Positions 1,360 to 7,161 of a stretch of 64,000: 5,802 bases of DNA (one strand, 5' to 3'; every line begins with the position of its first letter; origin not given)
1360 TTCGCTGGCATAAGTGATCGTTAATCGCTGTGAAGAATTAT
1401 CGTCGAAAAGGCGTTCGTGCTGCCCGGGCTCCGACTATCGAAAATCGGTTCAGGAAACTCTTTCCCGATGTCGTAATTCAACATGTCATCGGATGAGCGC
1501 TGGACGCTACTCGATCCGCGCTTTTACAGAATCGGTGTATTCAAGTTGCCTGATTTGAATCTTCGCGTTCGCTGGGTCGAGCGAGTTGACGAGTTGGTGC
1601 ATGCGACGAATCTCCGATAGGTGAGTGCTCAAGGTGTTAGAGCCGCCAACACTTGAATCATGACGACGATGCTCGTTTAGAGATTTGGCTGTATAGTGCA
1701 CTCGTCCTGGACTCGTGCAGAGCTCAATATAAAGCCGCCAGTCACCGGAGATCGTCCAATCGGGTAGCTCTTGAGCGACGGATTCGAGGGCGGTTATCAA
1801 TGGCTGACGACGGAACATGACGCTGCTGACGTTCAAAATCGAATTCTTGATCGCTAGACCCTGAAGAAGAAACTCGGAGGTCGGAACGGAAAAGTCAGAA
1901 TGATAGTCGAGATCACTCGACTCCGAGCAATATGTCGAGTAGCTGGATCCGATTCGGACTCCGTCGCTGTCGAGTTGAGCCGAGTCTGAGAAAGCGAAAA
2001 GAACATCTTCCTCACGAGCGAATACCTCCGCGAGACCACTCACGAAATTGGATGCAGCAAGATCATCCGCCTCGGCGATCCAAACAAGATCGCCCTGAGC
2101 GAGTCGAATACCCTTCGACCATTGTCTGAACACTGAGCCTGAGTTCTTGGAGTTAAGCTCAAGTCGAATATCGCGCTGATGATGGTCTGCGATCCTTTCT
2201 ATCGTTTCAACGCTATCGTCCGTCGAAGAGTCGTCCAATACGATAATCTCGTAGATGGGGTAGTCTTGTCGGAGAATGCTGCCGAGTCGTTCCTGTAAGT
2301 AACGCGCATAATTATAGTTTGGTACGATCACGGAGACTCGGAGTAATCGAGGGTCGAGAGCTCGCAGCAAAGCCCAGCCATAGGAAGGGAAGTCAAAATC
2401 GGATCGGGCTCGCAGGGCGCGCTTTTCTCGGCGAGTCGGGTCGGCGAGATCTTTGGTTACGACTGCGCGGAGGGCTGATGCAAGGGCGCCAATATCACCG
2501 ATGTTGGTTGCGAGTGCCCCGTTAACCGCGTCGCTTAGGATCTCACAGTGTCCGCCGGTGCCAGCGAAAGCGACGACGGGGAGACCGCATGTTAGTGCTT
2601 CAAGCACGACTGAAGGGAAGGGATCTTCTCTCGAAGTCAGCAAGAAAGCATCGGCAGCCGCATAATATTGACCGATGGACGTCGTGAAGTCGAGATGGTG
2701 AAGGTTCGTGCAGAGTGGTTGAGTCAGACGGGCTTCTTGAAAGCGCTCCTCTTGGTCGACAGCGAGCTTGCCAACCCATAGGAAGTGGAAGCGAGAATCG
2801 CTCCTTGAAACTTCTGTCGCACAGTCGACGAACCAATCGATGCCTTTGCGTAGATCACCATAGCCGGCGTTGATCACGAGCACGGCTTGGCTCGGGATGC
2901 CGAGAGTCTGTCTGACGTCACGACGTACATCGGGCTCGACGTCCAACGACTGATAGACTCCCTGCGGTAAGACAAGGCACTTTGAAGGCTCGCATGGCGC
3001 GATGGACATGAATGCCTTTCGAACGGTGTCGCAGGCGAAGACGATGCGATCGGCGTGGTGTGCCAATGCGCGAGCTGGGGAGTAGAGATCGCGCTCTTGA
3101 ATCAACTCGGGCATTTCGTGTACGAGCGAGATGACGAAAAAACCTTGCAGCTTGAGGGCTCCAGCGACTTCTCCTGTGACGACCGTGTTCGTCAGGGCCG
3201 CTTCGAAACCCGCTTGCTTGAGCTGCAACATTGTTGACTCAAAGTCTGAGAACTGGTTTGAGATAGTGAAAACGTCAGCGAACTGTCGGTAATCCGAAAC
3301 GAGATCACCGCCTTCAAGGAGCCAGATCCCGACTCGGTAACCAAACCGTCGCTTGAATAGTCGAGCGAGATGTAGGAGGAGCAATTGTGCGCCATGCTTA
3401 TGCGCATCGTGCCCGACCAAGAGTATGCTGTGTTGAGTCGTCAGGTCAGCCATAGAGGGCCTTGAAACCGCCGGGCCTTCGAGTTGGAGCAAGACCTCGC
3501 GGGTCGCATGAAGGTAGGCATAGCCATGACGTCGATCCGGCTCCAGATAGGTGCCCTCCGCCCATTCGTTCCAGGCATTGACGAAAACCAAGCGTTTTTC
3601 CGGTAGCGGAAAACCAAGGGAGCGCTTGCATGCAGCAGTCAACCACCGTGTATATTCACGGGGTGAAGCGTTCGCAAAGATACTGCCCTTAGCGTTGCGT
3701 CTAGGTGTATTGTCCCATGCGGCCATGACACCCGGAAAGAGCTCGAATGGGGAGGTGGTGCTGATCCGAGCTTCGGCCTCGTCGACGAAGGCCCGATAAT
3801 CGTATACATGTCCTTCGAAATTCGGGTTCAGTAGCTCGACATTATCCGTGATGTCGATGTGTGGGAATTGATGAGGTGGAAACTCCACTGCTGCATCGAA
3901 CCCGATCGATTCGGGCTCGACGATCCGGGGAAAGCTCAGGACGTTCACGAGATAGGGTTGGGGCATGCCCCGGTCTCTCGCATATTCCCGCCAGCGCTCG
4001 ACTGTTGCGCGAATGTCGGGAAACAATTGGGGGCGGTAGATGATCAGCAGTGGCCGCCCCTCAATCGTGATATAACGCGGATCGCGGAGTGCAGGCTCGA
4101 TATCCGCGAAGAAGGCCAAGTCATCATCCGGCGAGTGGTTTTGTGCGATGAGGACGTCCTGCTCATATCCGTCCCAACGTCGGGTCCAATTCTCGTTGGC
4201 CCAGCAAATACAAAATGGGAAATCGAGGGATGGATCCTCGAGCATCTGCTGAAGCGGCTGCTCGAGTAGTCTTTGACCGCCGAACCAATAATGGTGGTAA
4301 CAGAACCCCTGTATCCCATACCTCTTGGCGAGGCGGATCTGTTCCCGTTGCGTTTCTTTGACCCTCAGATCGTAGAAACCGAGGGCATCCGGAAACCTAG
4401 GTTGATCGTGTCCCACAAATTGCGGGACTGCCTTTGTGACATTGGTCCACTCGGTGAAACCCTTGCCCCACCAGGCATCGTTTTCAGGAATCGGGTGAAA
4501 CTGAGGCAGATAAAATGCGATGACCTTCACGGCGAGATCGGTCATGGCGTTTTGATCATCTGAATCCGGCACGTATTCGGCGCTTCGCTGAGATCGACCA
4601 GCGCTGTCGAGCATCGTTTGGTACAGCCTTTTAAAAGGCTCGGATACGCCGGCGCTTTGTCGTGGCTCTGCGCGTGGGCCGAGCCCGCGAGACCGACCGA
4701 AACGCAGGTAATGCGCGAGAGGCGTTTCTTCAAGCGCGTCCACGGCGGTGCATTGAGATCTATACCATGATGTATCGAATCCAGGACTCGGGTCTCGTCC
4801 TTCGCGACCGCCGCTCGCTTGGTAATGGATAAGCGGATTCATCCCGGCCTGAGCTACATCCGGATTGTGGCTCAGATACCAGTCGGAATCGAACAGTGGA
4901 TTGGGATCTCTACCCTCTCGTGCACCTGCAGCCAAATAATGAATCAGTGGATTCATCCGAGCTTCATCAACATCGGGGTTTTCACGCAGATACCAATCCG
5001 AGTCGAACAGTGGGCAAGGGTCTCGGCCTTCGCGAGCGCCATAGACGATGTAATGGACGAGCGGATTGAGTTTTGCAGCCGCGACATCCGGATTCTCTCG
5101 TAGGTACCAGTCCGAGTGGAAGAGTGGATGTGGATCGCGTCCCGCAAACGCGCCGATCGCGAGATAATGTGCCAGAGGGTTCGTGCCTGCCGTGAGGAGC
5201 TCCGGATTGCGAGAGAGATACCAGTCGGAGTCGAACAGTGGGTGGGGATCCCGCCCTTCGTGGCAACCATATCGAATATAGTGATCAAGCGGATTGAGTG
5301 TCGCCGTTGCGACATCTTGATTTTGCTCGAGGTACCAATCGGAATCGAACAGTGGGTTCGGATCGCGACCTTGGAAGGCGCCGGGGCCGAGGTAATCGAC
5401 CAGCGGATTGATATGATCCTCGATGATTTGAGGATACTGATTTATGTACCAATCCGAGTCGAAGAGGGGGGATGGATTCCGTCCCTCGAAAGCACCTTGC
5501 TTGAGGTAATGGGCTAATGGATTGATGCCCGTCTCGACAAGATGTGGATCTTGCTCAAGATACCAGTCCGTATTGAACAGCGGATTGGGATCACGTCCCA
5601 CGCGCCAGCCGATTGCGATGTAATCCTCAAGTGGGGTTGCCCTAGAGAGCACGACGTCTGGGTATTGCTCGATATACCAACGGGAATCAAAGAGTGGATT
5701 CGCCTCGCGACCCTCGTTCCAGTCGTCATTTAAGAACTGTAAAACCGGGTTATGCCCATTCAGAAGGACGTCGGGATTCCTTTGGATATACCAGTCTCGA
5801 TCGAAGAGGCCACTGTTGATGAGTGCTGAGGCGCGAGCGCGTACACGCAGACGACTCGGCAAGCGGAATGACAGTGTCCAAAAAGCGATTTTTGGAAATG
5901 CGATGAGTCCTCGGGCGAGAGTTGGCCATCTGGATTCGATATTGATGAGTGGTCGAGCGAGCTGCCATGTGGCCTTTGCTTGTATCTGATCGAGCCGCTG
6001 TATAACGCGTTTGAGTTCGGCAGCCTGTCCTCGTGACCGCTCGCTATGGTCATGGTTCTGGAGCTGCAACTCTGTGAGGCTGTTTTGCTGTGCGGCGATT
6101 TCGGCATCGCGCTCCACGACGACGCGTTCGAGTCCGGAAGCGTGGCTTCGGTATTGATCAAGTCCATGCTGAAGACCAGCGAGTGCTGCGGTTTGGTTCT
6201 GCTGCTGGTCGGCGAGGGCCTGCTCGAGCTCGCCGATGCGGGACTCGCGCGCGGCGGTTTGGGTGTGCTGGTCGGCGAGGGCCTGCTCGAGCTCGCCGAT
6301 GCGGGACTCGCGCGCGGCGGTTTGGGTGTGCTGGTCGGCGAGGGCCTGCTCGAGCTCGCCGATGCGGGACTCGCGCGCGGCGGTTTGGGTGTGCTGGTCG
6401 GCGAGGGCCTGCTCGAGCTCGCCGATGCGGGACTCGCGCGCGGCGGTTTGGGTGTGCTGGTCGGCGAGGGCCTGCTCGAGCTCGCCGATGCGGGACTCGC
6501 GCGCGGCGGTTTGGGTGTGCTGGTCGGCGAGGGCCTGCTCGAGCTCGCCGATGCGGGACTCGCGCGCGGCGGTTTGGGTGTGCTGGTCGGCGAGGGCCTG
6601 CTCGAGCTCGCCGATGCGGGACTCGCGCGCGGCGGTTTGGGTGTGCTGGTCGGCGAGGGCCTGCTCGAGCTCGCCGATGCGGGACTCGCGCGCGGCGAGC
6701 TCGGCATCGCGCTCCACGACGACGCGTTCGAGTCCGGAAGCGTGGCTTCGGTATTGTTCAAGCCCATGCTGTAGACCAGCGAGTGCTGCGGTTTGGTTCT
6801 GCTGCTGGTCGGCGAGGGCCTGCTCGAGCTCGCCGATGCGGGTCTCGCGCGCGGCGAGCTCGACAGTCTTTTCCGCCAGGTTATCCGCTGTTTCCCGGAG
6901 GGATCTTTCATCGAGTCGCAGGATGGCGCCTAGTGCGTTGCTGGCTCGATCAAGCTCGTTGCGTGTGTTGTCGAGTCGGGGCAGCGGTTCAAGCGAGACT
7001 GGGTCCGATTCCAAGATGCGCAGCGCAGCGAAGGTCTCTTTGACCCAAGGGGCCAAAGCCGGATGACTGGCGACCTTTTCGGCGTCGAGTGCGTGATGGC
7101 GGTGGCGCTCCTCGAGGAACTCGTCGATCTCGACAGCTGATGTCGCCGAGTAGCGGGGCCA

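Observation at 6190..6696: Seven base-identical 63-bp (21-aa, three-heptad) units inside the coiled coil: a length-adjustable ruler?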

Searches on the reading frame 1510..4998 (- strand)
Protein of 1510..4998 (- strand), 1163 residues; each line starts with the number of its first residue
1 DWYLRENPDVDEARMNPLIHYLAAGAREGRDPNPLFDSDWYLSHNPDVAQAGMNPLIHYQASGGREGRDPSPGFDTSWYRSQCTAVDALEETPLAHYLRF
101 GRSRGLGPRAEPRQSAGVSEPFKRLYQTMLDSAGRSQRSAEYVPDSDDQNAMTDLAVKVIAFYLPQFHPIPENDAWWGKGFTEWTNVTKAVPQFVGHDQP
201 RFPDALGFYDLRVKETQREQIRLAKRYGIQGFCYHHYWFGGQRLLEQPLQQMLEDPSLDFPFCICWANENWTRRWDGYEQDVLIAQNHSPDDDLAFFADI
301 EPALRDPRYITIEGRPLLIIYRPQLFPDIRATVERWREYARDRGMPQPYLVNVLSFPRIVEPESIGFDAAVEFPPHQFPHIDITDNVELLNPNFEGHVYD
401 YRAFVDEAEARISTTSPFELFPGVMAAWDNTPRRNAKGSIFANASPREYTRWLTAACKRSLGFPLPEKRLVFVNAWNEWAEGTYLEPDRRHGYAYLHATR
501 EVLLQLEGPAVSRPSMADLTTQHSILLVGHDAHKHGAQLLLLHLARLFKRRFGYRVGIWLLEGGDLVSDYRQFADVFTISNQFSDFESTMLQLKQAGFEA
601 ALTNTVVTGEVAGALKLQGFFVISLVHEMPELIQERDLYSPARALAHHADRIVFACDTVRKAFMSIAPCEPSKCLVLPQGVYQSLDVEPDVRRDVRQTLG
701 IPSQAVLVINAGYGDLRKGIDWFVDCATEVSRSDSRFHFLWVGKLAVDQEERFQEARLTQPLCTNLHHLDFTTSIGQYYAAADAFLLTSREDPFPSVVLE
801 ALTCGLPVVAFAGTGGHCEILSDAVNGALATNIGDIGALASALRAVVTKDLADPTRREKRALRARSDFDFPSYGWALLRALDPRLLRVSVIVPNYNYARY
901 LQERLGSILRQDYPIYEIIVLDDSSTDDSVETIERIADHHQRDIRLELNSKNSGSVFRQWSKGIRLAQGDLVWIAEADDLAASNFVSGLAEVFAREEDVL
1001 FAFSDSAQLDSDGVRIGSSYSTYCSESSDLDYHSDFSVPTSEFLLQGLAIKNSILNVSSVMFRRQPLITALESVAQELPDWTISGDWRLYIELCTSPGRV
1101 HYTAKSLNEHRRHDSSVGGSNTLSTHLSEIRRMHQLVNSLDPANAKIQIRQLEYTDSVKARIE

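Call 66: search_solved_structures(query=window:1510-4998:-, max_evalue=0.001)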
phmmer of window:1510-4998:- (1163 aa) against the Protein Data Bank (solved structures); distinct sequences matched with E-value up to 0.001: 23.
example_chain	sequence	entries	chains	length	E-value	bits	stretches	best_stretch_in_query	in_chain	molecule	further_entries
2z87_A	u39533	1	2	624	2.4e-11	45.3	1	884-1021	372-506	Chondroitin synthase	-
2z86_A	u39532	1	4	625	2.4e-11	45.3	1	884-1021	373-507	Chondroitin synthase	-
2iv7_A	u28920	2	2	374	6e-11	44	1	660-847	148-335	LIPOPOLYSACCHARIDE CORE BIOSYNTHESIS PROTEIN RFAG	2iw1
5tze_C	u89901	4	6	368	2e-10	42.3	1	887-989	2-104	Glycosyl transferase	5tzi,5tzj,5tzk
5tz8_A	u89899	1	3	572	4.3e-10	41.2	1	887-989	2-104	Glycosyl transferase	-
8vh7_A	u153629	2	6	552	2.3e-09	38.8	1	887-992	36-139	Heparosan synthase B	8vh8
8viw_A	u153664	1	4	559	2.3e-09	38.8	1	887-992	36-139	Heparosan synthase B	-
6yv7_B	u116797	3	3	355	4e-09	38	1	886-981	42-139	Glycosyl transferase, family 2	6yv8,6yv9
6yv7_A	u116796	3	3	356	4e-09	38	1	886-981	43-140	Glycosyl transferase, family 2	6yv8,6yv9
5hea_A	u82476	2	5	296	4.7e-09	37.7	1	888-989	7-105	Putative glycosyltransferase (GalT1)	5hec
6kih_A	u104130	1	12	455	7.3e-08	33.8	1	660-854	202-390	Tll1590 protein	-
6p61_A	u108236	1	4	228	3.3e-07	31.6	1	887-991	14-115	Glycosyltransferase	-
6h1j_A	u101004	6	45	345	3.7e-07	31.4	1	885-986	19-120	Probable ss-1,3-N-acetylglucosaminyltransferase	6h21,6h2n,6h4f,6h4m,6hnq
4xso_B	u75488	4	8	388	1.4e-06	29.5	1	762-848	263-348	Alr3699 protein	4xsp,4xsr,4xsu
3bcv_A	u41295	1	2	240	2.4e-06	28.7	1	886-989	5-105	Putative glycosyltransferase protein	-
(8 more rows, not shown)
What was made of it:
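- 1960..2922 (-): GT4 (Glycos_transf_1) and GT2 modules, the candidate polymerising glycosyltransferases. PDB sequence matches to GT2 and GT4 enzymes (call 66).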

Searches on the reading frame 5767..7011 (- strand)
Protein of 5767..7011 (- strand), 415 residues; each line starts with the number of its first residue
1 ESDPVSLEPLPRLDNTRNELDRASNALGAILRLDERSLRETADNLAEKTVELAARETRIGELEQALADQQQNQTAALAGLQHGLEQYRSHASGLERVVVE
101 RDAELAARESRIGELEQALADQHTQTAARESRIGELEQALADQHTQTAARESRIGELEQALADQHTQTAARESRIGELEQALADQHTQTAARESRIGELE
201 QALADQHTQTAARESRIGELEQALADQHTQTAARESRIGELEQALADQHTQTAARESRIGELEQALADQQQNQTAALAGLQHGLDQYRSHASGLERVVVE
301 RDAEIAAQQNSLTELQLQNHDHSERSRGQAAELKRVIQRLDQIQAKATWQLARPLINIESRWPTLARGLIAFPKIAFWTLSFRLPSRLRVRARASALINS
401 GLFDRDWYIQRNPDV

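Call 74: predict_structure(protein=window:5767-7011:-)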
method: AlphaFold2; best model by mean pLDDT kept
length: 415 residues; sequences in the alignment: 1
mean_pLDDT: 71.7   pTM: 0.28
mean pLDDT of the five models: 71.7, 68.2, 68.0, 66.5, 64.9
residues with pLDDT >= 90: 94; 70-90: 150; 50-70: 100; < 50: 71
segments of 3 or more residues with pLDDT < 50: 1-15, 17-19, 344-385
pLDDT, mean of each block of 10 residues (from residue 1): 35 47 53 61 71 78 82 81 85 85 91 92 92 93 92 92 90 91 90 90 89 89 89 89 88 86 83 78 72 63 62 55 53 58 45 36 35 37 46 52 57 48
secondary structure, 60 per line:
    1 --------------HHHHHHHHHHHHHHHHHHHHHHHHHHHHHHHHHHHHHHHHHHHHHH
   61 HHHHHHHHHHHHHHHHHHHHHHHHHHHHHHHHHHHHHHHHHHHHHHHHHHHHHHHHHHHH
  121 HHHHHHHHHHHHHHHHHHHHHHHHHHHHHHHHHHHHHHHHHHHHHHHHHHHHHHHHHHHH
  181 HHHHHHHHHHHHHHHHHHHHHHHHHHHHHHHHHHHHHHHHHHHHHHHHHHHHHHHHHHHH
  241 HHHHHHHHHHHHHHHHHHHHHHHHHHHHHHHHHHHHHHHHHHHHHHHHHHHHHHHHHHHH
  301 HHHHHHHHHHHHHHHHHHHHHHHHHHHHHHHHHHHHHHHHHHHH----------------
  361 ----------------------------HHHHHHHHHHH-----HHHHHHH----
elements in order: H15-344 H389-399 H405-411
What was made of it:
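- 5980..6969 (-): Stalk: about 330-334 aa of uninterrupted, proline-free alpha-helix (about 49 nm if straight), lying between the sulfotransferase domain and the membrane-proximal motif. The AF2 single-sequence model gives one helix across residues 15-344 of the fragment, with pLDDT about 90 in the array (call 74).
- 5824..5988 (-): Conserved post-stalk motif (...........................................). It is probably a membrane-associated or amphipathic segment at the base of the stalk. AF2 gives low confidence here (call 74).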
